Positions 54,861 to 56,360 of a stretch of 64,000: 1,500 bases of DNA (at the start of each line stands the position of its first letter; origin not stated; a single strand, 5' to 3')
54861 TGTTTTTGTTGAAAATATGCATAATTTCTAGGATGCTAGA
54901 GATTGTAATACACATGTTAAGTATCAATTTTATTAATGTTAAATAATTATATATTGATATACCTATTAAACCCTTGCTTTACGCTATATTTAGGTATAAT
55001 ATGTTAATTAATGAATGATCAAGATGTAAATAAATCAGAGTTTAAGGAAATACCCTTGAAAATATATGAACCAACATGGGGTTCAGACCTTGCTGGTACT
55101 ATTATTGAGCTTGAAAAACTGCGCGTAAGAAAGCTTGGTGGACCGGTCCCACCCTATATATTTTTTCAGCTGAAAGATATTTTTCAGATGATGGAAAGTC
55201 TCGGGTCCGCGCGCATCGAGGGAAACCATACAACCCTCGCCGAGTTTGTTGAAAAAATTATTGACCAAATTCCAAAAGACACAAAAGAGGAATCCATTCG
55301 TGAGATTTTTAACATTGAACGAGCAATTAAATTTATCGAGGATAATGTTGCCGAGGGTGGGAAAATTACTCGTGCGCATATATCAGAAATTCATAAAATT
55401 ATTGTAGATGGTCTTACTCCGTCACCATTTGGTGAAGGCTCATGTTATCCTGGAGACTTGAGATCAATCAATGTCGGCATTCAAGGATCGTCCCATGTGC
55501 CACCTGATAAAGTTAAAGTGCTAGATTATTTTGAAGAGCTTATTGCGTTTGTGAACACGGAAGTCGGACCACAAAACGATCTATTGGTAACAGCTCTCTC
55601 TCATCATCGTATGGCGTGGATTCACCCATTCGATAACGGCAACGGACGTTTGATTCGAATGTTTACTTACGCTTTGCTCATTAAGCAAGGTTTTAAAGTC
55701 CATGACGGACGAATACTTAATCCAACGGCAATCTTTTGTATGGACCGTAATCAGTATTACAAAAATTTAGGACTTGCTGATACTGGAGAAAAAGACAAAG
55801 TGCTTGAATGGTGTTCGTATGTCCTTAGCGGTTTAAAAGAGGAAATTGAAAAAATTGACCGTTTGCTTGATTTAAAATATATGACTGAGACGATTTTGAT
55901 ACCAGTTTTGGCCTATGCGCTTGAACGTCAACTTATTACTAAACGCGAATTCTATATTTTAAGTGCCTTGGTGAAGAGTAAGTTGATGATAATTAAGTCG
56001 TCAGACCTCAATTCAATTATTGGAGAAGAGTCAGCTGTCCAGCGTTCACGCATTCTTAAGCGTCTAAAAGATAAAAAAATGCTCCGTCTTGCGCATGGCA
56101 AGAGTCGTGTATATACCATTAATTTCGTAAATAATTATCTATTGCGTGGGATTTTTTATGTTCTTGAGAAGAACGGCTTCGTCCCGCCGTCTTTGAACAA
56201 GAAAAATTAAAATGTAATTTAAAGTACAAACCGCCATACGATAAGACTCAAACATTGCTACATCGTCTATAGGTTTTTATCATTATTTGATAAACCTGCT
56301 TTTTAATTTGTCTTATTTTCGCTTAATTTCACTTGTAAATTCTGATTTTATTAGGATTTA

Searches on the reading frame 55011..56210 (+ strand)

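Call 43: search_protein_families(library=pfam, proteins=[window:55011-56210:+], max_evalue=0.01)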
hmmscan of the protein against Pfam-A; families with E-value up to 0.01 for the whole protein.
window:55011-56210:+ (399 aa): 2 families
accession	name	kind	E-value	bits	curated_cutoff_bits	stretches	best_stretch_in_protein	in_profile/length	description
PF02661.23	Fic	-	3.9e-13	50.5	24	1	119-223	2-93/93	Fic/DOC family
PF13784.11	Fic_N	-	0.0015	18.9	26.7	1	58-107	31-78/82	Fic/DOC family N-terminal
